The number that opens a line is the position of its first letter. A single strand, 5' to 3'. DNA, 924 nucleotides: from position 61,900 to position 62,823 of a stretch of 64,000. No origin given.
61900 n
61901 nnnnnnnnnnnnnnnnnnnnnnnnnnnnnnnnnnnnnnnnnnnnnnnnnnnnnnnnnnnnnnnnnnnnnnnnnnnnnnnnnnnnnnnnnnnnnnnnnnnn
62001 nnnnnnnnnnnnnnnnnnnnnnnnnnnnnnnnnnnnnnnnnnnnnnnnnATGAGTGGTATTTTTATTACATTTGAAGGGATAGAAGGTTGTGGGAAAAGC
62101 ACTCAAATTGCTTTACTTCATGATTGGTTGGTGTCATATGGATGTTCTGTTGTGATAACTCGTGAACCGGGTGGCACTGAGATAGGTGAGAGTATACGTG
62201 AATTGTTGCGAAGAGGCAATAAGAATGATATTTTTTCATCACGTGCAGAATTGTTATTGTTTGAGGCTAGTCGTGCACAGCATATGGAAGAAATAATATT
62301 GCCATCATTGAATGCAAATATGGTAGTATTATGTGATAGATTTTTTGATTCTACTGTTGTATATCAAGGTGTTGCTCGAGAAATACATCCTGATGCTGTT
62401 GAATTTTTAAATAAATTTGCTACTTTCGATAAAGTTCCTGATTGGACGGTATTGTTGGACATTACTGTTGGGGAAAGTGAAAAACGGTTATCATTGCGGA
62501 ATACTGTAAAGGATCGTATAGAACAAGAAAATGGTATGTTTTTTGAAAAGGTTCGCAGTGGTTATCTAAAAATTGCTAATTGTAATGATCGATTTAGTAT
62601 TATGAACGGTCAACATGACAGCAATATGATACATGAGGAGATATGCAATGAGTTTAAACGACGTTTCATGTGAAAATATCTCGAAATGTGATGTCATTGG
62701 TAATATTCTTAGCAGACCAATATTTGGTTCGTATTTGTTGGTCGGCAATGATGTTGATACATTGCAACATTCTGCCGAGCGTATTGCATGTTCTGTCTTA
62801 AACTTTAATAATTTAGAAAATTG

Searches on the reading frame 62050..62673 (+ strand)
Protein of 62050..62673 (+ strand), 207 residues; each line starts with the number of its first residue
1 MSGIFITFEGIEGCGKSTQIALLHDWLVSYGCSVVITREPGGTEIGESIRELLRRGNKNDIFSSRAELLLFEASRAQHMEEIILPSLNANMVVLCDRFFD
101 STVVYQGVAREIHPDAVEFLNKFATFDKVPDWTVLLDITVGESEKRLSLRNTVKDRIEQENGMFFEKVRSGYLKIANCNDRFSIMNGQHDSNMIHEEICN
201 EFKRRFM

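Call 10: search_protein_families(library=pfam, proteins=[window:62050-62673:+], max_evalue=0.001)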
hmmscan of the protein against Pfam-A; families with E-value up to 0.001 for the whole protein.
window:62050-62673:+ (207 aa): 3 families
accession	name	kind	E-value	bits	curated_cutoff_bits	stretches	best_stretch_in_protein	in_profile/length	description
PF02223.23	Thymidylate_kin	-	3e-46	157.9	27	1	8-198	1-185/185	Thymidylate kinase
PF13521.12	AAA_28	-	8.7e-06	26.5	27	1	6-111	2-95/164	AAA domain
PF13401.12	AAA_22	-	0.00094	19.9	27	0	5-58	7-60/130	AAA domain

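Call 49: find_encoding_contigs(protein=window:62050-62673:+, flank=10000, max_places=3)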
Protein window:62050-62673:+ (207 aa): 23 contigs read that carry it; 3 places shown.
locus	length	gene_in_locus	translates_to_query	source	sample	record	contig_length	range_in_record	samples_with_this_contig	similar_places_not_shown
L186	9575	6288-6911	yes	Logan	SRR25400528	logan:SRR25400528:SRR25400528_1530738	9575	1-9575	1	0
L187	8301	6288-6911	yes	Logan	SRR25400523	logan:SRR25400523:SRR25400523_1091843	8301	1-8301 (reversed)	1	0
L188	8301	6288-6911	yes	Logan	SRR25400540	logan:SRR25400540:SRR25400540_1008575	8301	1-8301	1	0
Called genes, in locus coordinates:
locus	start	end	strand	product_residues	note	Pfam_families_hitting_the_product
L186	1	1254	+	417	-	?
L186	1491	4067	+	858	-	PF00133:tRNA-synt_1, PF01406:tRNA-synt_1e (faint), PF09334:tRNA-synt_1g, PF13603:tRNA-synt_1_2, PF09334:tRNA-synt_1g (weak), PF00133:tRNA-synt_1, PF08264:Anticodon_1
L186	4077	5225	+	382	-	PF03739:LptF_LptG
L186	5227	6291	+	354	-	PF25270:Khk, PF00294:PfkB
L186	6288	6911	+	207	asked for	PF13521:AAA_28 (weak), PF02223:Thymidylate_kin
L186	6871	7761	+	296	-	PF13177:DNA_pol3_delta2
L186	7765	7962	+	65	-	PF14512:TM1586_NiRdase (faint), PF00881:Nitroreductase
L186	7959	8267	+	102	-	PF00881:Nitroreductase (weak)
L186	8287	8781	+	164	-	PF00210:Ferritin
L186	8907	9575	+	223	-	?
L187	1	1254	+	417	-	?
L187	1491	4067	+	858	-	PF00133:tRNA-synt_1, PF01406:tRNA-synt_1e (faint), PF09334:tRNA-synt_1g, PF13603:tRNA-synt_1_2, PF09334:tRNA-synt_1g (weak), PF00133:tRNA-synt_1, PF08264:Anticodon_1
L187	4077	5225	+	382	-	PF03739:LptF_LptG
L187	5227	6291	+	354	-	PF25270:Khk, PF00294:PfkB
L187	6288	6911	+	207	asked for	PF13521:AAA_28 (weak), PF02223:Thymidylate_kin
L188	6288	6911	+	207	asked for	PF13521:AAA_28 (weak), PF02223:Thymidylate_kin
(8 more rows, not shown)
